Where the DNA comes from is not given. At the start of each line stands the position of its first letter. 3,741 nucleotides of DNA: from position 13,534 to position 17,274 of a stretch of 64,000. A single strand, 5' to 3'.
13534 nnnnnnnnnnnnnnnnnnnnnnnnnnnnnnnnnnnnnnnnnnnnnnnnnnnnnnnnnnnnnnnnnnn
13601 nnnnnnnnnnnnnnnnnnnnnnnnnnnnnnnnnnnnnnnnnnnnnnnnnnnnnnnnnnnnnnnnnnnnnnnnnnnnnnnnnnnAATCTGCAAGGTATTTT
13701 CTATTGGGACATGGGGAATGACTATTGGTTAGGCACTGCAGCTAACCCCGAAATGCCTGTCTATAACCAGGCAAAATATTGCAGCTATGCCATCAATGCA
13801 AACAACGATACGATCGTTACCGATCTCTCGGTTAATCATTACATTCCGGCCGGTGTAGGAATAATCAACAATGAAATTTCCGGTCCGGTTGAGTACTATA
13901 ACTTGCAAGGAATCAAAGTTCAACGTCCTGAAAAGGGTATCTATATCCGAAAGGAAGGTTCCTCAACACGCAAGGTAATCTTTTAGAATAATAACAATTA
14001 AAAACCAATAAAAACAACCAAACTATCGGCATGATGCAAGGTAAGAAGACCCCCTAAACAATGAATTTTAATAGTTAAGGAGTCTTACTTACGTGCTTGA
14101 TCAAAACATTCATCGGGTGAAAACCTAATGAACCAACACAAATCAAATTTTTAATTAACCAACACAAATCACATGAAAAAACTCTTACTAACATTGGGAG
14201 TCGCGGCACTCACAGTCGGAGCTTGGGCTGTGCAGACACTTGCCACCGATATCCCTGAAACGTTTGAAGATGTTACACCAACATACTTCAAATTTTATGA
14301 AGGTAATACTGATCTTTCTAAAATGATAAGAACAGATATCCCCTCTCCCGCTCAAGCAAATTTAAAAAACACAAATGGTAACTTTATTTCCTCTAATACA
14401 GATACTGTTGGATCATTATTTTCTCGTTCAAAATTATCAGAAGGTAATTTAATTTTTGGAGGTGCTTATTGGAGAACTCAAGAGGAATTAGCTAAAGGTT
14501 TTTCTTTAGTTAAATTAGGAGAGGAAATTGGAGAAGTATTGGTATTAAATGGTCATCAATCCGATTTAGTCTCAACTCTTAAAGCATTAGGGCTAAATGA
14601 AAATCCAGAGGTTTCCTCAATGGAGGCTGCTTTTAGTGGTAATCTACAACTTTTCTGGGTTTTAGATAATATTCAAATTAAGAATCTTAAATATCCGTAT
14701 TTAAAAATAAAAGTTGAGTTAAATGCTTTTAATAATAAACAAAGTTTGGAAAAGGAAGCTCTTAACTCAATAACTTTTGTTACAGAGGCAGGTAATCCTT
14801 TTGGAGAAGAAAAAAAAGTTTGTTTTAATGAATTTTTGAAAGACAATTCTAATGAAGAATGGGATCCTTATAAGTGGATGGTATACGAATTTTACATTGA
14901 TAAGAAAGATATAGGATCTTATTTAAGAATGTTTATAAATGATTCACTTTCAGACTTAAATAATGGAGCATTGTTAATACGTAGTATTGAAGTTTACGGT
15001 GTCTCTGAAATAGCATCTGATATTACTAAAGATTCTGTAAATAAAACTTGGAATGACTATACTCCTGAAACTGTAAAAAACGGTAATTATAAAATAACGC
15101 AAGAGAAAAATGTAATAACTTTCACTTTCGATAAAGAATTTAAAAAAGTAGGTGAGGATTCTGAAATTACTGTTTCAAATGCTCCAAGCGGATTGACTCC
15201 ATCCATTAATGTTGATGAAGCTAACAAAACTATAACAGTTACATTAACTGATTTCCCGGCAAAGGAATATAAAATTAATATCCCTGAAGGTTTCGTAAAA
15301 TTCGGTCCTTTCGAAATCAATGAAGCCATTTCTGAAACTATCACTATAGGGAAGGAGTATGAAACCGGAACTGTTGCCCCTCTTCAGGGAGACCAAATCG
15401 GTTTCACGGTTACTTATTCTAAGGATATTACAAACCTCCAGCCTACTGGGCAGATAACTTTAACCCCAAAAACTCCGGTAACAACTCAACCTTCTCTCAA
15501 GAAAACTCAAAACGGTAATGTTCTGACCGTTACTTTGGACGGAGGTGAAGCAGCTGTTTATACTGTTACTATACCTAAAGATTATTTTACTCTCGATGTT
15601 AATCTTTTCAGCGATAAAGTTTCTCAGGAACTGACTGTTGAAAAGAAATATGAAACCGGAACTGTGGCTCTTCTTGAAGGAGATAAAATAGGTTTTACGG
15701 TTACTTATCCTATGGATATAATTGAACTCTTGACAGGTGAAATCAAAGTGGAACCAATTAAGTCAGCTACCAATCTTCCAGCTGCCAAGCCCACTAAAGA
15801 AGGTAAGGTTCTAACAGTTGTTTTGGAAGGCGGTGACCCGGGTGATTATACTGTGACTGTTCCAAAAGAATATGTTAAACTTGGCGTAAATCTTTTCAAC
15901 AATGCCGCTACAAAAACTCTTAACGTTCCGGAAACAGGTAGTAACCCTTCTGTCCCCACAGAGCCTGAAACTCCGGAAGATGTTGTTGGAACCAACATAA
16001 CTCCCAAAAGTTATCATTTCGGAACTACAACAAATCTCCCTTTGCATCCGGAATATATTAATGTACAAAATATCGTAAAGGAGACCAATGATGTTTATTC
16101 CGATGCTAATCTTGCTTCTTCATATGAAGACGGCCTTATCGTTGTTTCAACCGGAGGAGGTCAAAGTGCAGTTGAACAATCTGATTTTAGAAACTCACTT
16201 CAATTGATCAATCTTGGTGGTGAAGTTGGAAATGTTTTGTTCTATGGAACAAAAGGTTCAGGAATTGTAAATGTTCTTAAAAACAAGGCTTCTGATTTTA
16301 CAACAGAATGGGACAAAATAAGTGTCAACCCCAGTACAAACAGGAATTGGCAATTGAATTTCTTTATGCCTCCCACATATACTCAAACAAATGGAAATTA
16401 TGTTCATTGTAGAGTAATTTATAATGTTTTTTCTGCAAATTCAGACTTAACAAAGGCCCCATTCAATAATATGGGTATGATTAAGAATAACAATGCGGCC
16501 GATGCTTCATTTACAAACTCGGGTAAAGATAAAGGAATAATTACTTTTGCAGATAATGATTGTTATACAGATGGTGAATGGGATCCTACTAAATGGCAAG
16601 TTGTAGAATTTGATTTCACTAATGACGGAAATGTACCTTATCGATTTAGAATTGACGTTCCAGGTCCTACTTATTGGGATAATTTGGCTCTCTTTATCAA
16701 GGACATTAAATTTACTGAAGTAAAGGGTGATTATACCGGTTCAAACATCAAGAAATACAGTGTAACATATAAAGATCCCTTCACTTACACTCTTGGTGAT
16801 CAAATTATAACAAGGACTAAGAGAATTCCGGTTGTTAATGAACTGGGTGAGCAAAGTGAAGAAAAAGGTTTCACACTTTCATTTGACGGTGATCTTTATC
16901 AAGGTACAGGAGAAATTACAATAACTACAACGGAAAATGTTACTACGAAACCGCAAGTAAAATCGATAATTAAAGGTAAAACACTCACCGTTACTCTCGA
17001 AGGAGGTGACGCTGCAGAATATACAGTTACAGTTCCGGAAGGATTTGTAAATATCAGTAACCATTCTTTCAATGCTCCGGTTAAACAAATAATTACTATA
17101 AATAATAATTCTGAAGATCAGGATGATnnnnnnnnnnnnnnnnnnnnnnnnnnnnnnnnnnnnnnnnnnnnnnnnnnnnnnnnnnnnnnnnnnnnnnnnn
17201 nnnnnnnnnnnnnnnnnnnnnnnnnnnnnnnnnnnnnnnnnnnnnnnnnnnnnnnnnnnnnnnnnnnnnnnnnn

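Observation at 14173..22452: A 2,759-aa mosaic ORF combines a 4x domain X / 5x Ig-like array with a complete copy of the LamG-LamG-GH18-like enzyme module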

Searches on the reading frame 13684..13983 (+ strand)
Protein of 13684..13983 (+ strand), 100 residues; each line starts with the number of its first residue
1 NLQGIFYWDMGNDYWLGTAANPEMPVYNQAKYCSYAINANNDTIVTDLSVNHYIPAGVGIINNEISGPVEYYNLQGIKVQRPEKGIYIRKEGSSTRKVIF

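Call 82: search_protein_families(library=ncbifam, proteins=[window:13684-13983:+], max_evalue=1)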
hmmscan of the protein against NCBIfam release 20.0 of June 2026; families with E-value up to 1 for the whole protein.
window:13684-13983:+ (100 aa): 1 family
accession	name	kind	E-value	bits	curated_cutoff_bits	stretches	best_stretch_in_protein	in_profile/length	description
NF051486.1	E492_microcin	equivalog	0.072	13.7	50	1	28-69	7-49/88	E492 group microcin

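Call 83: search_protein_families(library=pfam, proteins=[window:13684-13983:+], max_evalue=1)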
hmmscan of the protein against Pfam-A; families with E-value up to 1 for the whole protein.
window:13684-13983:+ (100 aa): 0 families

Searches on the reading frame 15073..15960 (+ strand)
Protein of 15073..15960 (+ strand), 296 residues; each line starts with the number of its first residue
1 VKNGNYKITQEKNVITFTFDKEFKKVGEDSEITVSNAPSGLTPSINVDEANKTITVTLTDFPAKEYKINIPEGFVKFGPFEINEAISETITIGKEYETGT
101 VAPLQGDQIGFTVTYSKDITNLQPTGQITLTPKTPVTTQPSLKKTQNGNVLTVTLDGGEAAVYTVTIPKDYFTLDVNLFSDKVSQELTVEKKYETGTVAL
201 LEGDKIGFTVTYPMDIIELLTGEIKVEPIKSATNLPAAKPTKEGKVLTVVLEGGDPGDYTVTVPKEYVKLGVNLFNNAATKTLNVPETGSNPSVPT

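Call 39: search_protein_families(library=pfam, proteins=[window:15073-15960:+], max_evalue=1)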
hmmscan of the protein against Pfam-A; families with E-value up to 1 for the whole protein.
window:15073-15960:+ (296 aa): 8 families
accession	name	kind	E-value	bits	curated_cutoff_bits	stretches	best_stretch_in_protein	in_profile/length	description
PF04234.18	CopC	-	0.00011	23.6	23.3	1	7-69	14-73/92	CopC domain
PF13205.12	Big_5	-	0.00011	23.4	23.6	2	12-76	22-88/105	Bacterial Ig-like domain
PF23148.1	Gp77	-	0.0006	20.7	27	1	225-263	29-67/84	Podophage GP4 fiber-tail adaptor protein gp77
PF11589.14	DUF3244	-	0.0067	16.8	25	1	22-70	34-83/96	Domain of unknown function (DUF3244)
PF23456.1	CSDE1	-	0.0097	16.5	27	0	89-116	43-70/84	Cold shock domain-containing protein E1 CSD domain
PF13753.12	SWM_repeat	-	0.17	12.6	27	1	14-60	19-69/86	Putative flagellar system-associated repeat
PF07550.17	Shr-like_HID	-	0.7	10.9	22.3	0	9-70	10-67/82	Heme-binding protein Shr-like, Hb-interacting domain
PF25581.1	AsqO_C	-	0.77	10.3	27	0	222-269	51-98/131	AsqO-like, C-terminal domain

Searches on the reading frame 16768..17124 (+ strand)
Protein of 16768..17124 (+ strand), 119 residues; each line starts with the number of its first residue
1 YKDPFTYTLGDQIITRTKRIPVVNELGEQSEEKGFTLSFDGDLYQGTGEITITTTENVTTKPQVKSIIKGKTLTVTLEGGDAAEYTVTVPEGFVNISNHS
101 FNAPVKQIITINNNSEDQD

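Call 39: search_protein_families(library=pfam, proteins=[window:16768-17124:+], max_evalue=1)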
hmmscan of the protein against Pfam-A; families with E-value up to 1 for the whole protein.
window:16768-17124:+ (119 aa): 5 families
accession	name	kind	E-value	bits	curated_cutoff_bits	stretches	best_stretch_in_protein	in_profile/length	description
PF13205.12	Big_5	-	0.00061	20.9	23.6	1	32-98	22-92/105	Bacterial Ig-like domain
PF24156.1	DUF7407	-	0.02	15.6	28.2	1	49-92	12-55/74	Domain of unknown function (DUF7407)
PF14352.11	DUF4402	-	0.022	15.9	25.2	1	45-114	16-88/129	Domain of unknown function (DUF4402)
PF23148.1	Gp77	-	0.088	13.8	27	1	51-89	22-67/84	Podophage GP4 fiber-tail adaptor protein gp77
PF04234.18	CopC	-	0.097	14.1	23.3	1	33-88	20-73/92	CopC domain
